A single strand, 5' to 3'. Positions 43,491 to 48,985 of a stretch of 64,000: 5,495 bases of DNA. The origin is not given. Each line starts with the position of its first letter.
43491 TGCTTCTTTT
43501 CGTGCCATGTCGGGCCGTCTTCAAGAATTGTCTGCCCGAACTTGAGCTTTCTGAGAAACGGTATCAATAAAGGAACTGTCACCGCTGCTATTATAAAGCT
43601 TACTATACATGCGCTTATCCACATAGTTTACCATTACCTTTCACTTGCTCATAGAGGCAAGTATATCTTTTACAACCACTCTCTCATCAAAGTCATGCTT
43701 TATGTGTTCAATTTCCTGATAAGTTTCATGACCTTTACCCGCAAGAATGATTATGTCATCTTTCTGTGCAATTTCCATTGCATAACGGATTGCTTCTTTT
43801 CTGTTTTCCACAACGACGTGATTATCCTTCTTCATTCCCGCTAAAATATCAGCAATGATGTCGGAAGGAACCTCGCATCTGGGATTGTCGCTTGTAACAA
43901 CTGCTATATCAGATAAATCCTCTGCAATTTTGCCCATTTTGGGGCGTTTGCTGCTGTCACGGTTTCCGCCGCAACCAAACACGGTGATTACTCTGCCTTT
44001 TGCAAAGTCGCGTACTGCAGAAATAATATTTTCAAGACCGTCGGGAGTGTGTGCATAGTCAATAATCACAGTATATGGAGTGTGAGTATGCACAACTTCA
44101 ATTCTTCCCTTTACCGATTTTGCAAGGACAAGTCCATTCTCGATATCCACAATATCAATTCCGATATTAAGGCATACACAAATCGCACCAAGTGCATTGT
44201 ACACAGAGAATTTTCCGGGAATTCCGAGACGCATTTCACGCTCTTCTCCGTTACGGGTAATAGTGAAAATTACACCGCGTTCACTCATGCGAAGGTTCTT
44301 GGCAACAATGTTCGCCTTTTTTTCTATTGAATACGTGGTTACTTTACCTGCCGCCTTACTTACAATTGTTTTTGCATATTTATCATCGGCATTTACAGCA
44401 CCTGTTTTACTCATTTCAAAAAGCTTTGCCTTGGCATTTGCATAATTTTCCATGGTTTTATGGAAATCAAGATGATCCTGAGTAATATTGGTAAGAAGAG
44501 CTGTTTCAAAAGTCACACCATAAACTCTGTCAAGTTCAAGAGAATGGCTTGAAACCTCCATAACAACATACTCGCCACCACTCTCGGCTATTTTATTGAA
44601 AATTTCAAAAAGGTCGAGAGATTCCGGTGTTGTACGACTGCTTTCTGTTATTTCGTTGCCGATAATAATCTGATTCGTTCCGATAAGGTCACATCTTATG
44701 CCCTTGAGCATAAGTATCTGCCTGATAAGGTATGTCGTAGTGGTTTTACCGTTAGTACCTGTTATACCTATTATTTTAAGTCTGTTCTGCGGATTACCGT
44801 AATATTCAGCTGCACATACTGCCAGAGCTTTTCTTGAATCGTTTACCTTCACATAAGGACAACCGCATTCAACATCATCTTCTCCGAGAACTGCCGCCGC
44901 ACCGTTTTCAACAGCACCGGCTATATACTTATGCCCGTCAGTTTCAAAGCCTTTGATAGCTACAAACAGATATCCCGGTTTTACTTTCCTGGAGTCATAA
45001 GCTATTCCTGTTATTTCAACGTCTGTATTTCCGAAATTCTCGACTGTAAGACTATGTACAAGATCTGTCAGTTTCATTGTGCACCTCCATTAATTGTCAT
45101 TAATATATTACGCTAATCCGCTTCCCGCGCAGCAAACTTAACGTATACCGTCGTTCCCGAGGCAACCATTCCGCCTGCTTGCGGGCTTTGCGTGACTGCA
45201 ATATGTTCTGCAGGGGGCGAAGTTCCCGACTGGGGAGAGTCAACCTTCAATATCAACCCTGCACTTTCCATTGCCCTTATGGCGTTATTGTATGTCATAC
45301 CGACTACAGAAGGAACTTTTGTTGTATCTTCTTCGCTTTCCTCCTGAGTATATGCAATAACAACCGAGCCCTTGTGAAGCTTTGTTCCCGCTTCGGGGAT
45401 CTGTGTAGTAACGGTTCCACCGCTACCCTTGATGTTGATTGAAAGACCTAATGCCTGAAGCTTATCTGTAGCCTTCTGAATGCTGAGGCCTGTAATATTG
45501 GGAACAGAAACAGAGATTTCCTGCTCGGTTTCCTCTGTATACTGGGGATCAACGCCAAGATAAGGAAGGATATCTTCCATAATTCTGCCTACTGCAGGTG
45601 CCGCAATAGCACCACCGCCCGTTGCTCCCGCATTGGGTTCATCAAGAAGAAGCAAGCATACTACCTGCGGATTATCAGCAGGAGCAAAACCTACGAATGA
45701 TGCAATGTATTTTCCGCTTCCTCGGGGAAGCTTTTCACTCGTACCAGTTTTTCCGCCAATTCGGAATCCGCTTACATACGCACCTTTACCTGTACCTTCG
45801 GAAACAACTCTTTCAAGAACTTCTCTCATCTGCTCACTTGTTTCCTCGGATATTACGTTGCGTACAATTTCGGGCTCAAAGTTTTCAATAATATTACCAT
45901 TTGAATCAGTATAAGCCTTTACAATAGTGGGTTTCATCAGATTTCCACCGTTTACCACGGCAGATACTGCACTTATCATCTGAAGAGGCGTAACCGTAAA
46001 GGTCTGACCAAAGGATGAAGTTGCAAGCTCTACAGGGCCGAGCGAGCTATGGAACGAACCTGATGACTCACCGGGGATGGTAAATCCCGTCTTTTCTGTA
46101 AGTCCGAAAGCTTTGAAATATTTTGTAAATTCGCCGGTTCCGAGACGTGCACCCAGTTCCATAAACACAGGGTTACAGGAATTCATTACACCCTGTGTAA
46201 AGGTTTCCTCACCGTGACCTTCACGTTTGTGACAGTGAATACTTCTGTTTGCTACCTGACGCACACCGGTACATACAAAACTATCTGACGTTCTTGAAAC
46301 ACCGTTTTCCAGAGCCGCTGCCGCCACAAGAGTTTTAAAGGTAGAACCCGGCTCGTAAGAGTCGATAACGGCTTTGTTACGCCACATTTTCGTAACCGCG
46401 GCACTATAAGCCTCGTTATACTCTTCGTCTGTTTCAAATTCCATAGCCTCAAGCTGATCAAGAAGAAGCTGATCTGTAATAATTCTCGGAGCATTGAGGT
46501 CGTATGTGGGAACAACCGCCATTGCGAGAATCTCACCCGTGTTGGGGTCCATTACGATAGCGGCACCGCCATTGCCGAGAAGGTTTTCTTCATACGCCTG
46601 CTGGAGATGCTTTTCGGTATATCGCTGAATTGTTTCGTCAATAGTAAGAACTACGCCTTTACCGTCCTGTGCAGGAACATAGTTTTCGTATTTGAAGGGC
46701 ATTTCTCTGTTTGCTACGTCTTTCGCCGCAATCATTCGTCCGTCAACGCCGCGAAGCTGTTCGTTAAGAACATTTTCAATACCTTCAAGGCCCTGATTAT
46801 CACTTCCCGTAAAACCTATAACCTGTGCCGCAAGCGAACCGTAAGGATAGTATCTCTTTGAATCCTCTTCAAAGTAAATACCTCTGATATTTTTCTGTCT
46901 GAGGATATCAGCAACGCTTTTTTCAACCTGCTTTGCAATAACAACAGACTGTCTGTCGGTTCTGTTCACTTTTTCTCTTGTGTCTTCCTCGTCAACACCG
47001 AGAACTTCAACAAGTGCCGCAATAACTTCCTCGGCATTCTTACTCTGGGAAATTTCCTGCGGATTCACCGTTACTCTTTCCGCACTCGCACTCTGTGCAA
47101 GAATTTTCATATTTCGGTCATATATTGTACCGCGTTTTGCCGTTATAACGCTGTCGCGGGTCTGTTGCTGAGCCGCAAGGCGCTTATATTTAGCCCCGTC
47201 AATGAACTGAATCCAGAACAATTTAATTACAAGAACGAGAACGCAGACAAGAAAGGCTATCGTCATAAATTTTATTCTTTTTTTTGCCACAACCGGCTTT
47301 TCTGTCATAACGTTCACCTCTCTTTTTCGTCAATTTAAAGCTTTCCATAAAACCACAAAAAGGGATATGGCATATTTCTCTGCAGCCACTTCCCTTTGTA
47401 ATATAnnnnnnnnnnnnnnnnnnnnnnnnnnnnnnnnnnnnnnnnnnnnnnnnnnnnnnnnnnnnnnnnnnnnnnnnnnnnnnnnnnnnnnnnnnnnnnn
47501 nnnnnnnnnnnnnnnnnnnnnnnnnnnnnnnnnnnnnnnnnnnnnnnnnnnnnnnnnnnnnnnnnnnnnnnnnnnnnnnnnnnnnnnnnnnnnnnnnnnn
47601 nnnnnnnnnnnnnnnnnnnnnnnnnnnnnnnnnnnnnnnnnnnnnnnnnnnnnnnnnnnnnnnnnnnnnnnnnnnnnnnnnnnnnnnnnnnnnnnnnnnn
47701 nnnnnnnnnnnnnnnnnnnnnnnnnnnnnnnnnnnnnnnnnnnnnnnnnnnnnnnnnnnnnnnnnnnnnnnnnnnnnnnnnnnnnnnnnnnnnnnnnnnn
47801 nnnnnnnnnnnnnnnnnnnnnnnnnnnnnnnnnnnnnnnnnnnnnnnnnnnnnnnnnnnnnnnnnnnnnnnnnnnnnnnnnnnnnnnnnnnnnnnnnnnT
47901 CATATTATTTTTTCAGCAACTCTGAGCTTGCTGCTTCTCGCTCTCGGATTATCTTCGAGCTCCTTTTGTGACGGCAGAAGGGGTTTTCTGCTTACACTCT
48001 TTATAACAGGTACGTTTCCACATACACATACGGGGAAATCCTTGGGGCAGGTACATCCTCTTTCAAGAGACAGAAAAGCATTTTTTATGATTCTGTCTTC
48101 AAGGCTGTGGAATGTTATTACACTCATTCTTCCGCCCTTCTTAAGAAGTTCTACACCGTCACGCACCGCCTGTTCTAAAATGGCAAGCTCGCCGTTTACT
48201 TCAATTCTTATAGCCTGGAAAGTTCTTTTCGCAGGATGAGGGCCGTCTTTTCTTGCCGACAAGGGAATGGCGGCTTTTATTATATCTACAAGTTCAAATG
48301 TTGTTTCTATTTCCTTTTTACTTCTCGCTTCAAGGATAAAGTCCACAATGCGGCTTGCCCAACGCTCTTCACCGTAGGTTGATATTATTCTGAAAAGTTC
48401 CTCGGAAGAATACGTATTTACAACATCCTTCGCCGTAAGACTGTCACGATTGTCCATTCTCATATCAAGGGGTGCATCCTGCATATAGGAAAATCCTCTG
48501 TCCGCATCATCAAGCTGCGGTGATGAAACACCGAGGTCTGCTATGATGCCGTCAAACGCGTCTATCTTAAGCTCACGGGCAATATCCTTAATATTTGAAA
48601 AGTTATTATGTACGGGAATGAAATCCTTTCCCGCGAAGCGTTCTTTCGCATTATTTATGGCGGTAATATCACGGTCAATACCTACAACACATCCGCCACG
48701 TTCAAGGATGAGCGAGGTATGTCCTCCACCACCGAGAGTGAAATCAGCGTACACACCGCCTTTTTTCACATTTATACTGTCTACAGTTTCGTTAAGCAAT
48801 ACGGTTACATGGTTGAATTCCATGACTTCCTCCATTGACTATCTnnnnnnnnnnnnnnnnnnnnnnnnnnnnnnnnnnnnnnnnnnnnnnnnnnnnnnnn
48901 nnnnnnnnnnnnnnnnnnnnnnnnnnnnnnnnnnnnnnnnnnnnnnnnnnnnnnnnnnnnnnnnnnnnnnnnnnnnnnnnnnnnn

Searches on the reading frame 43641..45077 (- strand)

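Call 14: search_protein_families(library=pfam, proteins=[window:43641-45077:-])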
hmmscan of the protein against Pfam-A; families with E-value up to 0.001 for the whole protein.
window:43641-45077:- (478 aa): 3 families
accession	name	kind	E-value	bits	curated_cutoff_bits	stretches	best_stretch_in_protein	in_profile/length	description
PF08245.18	Mur_ligase_M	-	1.4e-54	185.5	24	1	105-302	1-200/200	Mur ligase middle domain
PF02875.26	Mur_ligase_C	-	7.4e-34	117.8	28.4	1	324-449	1-127/127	Mur ligase, glutamate ligase domain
PF01225.30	Mur_ligase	-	5.8e-13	49.5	21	1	21-93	1-95/95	Mur ligase family, catalytic domain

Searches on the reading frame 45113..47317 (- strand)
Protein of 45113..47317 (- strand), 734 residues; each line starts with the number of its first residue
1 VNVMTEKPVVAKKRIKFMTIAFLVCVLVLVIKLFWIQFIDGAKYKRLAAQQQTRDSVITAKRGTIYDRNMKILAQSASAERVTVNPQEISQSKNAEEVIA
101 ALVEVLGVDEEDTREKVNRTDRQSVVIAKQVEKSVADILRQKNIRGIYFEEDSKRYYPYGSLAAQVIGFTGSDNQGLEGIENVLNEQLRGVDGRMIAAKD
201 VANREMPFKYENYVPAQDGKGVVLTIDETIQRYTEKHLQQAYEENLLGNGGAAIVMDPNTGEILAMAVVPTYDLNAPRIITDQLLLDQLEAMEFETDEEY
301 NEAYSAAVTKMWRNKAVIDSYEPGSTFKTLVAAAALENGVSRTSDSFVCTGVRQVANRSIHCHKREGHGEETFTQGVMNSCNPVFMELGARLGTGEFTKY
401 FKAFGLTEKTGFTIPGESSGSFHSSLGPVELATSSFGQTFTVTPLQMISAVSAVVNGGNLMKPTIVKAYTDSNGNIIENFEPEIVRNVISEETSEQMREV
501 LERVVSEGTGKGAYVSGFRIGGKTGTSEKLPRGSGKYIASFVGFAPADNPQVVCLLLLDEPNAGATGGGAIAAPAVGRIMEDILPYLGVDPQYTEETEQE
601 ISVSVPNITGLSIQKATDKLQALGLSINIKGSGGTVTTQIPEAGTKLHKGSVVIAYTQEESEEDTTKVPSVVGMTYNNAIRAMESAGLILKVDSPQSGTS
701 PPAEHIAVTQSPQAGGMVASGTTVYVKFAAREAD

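Call 14: search_protein_families(library=pfam, proteins=[window:45113-47317:-])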
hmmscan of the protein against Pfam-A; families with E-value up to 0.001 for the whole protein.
window:45113-47317:- (734 aa): 4 families
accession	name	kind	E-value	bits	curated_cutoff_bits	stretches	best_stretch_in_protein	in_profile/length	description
PF00905.27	Transpeptidase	-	3.3e-74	250.2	22.1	1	251-581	1-299/299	Penicillin binding protein transpeptidase domain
PF03717.20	PBP_dimer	-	1.1e-23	85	24.4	1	58-205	2-175/180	Penicillin-binding Protein dimerisation domain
PF03793.24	PASTA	-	4.1e-20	71.9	23.2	2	603-654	1-59/64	PASTA domain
PF21922.1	PBP_dimer_2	-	7.1e-05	23.4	27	1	154-197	24-66/83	Penicillin binding protein A dimerisation domain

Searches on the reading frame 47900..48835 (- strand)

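Call 14: search_protein_families(library=pfam, proteins=[window:47900-48835:-])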
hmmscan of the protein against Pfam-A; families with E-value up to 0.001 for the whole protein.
window:47900-48835:- (311 aa): 2 families
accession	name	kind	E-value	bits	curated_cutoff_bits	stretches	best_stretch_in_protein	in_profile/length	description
PF01795.25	Methyltransf_5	-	2.4e-114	382.4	27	1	6-310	1-309/309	MraW methylase family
PF13847.12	Methyltransf_31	-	0.00015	21.9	27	1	36-100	14-81/145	Methyltransferase domain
